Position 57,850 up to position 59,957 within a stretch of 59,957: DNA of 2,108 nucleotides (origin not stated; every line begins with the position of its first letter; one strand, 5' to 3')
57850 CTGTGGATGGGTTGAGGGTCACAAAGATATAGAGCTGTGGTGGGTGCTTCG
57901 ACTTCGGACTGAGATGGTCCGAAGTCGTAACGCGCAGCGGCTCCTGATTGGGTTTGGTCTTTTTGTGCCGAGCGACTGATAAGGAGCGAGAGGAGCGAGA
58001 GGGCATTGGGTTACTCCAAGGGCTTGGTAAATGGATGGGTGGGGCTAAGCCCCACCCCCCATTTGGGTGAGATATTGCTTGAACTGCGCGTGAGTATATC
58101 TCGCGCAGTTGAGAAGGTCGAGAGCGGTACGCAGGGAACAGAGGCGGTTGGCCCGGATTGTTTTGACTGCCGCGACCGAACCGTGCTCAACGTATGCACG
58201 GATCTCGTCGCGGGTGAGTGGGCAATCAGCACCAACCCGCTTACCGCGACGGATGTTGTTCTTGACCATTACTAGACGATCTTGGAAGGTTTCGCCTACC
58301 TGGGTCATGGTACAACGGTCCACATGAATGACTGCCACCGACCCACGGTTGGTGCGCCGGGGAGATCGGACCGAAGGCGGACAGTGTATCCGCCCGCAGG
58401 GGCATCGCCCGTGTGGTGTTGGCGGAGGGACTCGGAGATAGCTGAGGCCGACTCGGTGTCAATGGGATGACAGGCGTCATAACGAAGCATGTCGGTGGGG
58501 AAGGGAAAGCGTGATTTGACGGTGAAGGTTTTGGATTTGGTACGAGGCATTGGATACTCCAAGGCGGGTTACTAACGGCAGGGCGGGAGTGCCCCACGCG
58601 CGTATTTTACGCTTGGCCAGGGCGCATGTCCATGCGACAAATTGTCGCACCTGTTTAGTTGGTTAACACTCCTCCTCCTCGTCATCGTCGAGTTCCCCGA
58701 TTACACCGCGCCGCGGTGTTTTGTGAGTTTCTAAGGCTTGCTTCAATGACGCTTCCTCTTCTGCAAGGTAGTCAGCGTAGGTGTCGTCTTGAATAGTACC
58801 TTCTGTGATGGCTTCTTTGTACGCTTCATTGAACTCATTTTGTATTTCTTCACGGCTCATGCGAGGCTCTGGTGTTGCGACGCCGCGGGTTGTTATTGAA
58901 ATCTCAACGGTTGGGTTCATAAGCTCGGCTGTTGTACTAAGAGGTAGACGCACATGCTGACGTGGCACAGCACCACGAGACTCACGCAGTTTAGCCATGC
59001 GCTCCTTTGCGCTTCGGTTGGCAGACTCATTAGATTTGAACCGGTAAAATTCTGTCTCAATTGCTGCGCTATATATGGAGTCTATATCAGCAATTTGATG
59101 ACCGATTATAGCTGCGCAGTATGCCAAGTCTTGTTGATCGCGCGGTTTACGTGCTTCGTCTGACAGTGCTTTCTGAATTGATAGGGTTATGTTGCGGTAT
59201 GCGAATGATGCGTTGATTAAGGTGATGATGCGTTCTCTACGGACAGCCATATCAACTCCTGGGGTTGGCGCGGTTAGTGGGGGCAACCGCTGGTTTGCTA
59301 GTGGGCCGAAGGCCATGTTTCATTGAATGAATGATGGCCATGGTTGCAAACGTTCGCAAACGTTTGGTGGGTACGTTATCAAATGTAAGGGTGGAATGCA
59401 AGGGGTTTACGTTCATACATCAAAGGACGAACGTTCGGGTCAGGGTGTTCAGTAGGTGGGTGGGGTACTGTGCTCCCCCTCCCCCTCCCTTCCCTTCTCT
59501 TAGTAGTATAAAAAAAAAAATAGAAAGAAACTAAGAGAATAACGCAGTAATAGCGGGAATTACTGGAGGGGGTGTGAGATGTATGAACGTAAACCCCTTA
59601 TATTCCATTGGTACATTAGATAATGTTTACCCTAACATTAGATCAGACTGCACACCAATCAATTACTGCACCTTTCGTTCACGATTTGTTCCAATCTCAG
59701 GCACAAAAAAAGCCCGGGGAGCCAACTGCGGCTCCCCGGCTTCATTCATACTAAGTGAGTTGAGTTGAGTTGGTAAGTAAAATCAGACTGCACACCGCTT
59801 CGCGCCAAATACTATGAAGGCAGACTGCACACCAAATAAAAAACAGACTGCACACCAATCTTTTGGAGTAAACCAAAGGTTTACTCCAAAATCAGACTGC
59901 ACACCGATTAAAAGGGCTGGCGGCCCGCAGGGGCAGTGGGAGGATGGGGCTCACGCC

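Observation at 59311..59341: Conserved palindromic ~23-bp motif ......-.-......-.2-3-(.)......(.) at 7-8 intergenic sites: a phage-wide operator or promoter element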

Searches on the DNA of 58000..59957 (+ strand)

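Call 5: search_dna_similar(query=window:58000-59957:+, collection=phages, mode=near)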
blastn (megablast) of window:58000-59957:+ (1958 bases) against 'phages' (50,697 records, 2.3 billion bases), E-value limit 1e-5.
No match.
